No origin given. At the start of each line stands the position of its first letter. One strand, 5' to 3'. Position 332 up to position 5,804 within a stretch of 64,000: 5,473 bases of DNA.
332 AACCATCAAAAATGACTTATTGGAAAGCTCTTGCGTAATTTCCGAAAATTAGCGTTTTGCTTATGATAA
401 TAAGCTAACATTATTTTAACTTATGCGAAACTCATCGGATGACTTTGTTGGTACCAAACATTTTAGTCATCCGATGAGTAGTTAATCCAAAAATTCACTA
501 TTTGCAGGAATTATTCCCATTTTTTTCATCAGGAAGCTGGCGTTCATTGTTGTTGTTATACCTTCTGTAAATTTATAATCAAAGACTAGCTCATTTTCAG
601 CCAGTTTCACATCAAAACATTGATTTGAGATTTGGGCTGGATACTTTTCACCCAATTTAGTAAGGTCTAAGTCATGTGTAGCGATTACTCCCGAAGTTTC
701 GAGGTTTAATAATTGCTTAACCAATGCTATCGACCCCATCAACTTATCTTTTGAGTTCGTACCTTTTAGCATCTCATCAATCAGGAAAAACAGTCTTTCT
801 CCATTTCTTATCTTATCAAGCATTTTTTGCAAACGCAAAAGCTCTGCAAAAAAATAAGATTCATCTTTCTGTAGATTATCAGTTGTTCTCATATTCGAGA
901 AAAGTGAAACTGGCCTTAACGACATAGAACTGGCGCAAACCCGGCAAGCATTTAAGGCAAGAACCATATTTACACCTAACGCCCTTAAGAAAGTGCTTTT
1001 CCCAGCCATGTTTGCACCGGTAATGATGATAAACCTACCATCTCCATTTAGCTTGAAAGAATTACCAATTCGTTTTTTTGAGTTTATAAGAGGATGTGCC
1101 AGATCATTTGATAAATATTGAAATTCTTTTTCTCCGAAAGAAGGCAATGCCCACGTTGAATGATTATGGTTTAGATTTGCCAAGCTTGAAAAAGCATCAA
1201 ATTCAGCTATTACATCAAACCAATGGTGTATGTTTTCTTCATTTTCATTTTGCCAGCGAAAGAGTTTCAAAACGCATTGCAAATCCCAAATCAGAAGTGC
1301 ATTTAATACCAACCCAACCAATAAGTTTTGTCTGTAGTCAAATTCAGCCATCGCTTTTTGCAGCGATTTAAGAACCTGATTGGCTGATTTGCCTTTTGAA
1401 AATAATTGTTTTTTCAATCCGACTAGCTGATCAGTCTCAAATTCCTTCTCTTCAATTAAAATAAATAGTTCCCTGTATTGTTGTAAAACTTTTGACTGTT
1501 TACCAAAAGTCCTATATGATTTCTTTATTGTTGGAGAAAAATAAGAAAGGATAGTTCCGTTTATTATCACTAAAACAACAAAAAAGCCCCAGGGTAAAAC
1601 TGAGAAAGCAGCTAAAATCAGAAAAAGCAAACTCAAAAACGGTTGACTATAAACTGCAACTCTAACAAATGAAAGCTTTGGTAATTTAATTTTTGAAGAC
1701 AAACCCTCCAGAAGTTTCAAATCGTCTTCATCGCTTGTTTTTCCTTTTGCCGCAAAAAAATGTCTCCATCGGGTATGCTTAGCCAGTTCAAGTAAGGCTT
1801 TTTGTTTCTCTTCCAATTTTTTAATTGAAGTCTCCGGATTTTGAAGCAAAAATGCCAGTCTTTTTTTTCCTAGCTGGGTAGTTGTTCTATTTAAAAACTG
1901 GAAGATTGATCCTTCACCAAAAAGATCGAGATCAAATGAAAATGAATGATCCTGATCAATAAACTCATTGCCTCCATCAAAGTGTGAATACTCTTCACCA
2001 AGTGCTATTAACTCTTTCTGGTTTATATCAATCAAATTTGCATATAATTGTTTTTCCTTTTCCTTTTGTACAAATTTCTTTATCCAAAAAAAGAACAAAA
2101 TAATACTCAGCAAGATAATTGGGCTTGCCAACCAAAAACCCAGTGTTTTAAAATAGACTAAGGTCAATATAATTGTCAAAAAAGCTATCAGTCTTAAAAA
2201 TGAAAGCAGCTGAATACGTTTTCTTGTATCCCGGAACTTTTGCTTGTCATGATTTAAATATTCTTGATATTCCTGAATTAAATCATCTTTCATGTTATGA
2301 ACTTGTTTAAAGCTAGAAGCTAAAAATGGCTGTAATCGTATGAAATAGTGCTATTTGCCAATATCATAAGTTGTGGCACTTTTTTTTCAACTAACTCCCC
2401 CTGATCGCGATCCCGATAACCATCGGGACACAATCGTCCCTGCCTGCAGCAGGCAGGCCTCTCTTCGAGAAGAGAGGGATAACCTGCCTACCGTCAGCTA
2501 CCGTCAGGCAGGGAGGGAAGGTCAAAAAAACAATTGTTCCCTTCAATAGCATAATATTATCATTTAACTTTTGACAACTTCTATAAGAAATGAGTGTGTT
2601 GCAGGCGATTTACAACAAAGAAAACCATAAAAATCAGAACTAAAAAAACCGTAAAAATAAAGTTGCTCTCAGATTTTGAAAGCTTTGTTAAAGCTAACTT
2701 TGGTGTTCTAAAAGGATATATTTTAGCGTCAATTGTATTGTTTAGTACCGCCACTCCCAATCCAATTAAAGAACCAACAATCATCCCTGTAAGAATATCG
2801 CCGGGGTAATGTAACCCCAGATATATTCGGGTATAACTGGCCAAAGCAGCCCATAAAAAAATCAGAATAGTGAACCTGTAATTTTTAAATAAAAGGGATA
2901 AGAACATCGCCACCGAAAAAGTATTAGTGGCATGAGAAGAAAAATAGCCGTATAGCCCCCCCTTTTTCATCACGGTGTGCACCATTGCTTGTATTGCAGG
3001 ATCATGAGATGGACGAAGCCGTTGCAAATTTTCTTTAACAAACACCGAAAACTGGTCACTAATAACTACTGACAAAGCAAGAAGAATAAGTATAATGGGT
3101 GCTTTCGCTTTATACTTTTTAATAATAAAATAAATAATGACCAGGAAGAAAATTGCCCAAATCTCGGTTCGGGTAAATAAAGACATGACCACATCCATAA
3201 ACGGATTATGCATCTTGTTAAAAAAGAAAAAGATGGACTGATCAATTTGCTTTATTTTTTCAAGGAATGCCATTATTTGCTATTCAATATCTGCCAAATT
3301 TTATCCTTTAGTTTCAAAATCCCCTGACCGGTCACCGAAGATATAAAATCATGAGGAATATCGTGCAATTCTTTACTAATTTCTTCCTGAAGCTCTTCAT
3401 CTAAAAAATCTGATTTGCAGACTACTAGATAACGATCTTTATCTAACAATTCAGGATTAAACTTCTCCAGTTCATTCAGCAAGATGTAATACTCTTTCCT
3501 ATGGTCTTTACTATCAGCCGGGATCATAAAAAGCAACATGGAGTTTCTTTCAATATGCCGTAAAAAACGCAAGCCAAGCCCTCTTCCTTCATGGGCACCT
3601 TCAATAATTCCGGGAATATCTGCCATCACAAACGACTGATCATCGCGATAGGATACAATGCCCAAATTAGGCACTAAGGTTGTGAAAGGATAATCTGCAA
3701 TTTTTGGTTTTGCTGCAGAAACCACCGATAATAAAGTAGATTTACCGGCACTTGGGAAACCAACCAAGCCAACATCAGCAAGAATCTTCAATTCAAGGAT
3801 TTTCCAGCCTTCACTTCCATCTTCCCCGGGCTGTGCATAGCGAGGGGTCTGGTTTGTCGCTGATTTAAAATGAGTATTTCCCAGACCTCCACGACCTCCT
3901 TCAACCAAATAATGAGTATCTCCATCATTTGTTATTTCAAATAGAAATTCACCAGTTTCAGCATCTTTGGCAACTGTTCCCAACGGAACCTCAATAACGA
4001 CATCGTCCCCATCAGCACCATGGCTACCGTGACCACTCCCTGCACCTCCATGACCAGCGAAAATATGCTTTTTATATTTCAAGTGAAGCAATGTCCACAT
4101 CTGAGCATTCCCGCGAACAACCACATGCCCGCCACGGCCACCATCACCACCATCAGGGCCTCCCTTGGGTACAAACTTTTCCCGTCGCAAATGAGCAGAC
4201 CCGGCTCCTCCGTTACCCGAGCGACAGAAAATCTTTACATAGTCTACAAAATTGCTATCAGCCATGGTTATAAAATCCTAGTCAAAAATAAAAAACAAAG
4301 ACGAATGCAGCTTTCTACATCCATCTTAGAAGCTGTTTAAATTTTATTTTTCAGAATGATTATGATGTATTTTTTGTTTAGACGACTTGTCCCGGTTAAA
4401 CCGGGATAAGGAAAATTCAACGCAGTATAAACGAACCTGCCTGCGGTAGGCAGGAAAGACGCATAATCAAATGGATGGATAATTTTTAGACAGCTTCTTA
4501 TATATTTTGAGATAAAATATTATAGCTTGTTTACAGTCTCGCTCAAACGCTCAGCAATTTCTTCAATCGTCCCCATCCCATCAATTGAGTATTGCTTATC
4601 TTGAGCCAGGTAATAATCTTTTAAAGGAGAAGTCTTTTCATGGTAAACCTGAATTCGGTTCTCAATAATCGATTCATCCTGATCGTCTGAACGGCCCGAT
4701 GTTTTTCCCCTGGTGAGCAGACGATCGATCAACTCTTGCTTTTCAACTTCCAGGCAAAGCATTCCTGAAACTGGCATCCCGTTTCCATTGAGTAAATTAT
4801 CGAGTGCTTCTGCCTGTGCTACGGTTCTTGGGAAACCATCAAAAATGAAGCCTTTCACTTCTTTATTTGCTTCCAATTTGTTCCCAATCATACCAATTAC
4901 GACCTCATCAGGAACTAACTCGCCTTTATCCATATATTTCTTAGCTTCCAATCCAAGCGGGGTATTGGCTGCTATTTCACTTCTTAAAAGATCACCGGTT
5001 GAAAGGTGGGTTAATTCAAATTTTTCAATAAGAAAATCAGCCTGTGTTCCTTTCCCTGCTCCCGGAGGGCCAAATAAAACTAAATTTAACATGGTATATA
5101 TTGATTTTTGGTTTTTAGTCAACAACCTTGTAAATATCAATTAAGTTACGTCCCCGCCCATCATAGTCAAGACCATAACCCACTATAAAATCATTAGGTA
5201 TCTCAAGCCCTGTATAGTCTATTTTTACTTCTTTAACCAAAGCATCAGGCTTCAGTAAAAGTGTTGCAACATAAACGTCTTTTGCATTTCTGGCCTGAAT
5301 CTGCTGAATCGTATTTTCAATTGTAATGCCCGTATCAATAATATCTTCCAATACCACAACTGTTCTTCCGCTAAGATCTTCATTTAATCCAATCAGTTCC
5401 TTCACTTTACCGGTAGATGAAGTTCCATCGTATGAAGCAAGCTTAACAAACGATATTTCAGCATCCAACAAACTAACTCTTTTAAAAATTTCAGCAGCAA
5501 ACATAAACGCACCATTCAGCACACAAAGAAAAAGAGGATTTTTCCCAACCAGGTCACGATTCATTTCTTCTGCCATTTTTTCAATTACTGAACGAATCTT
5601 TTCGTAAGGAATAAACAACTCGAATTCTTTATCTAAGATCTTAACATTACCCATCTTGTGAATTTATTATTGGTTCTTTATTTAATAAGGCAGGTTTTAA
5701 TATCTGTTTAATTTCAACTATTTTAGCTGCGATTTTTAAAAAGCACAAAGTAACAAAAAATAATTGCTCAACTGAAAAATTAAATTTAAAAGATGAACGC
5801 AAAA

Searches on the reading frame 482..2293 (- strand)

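Call 85: search_protein_families(library=pfam, max_evalue=0.00001, proteins=[window:482-2293:-])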
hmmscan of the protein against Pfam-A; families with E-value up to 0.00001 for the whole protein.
window:482-2293:- (603 aa): 2 families
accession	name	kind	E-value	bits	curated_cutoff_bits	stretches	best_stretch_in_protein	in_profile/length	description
PF00488.27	MutS_V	-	9.8e-26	91.3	30.2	1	422-581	1-159/188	MutS domain V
PF05192.23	MutS_III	-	5.4e-08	33.8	34.1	1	127-372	18-194/194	MutS domain III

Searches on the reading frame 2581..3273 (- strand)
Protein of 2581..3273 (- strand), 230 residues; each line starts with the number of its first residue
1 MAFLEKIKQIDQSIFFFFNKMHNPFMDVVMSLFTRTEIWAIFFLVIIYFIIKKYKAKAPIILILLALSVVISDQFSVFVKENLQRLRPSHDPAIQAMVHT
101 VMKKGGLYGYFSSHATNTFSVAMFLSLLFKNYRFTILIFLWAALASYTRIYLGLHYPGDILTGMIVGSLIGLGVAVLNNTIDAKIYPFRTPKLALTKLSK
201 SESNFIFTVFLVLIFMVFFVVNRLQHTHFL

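Call 85: search_protein_families(library=pfam, max_evalue=0.00001, proteins=[window:2581-3273:-])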
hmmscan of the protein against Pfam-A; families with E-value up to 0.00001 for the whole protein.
window:2581-3273:- (230 aa): 1 family
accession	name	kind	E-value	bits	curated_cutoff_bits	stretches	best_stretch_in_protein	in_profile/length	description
PF01569.27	PAP2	-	1.4e-18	67.4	27.2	1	63-177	3-124/130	PAP2 superfamily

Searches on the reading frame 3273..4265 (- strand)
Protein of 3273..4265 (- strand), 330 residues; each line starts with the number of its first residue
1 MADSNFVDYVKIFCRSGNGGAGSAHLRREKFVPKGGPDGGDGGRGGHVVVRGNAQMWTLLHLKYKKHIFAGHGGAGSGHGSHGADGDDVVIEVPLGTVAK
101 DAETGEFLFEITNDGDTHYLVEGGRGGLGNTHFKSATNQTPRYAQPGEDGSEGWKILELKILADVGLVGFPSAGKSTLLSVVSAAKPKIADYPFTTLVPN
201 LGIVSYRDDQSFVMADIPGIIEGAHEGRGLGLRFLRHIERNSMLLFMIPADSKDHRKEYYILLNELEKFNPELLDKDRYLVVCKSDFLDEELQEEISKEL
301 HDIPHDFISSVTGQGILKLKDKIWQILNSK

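Call 85: search_protein_families(library=pfam, max_evalue=0.00001, proteins=[window:3273-4265:-])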
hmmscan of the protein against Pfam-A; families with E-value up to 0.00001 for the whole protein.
window:3273-4265:- (330 aa): 3 families
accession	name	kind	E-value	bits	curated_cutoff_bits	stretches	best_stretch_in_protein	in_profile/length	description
PF01018.28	GTP1_OBG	-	5.9e-56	188.8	27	1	7-161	1-155/155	GTP1/OBG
PF01926.29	MMR_HSR1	-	5e-22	78.6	21.9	1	164-282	1-111/113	50S ribosome-binding GTPase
PF02421.24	FeoB_N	-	4.1e-06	26.8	27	1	165-220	3-57/156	Ferrous iron transport protein B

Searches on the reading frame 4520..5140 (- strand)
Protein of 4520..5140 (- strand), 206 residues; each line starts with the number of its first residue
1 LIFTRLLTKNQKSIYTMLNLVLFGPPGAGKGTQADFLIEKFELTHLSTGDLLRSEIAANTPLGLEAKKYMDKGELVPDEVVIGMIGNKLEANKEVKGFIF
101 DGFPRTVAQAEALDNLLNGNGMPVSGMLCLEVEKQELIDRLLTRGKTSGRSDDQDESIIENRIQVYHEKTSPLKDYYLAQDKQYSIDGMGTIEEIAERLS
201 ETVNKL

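Call 85: search_protein_families(library=pfam, max_evalue=0.00001, proteins=[window:4520-5140:-])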
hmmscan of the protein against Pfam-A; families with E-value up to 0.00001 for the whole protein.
window:4520-5140:- (206 aa): 3 families
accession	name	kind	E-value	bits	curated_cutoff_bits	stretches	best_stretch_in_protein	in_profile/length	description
PF00406.28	ADK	-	2.6e-52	177.4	26.8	1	22-180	1-149/151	Adenylate kinase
PF13207.12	AAA_17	-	1.3e-33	116.6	27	1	23-158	1-135/136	AAA domain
PF13238.12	AAA_18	-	3.5e-08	34.4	29.4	1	21-156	2-123/128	AAA domain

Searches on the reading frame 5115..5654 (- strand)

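Call 85: search_protein_families(library=pfam, max_evalue=0.00001, proteins=[window:5115-5654:-])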
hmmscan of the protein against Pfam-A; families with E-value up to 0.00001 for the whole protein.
window:5115-5654:- (179 aa): 1 family
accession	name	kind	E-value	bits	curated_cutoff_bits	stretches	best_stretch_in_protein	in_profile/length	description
PF00156.33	Pribosyltran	-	3.3e-25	88.7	26.3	1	21-164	12-157/158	Phosphoribosyl transferase domain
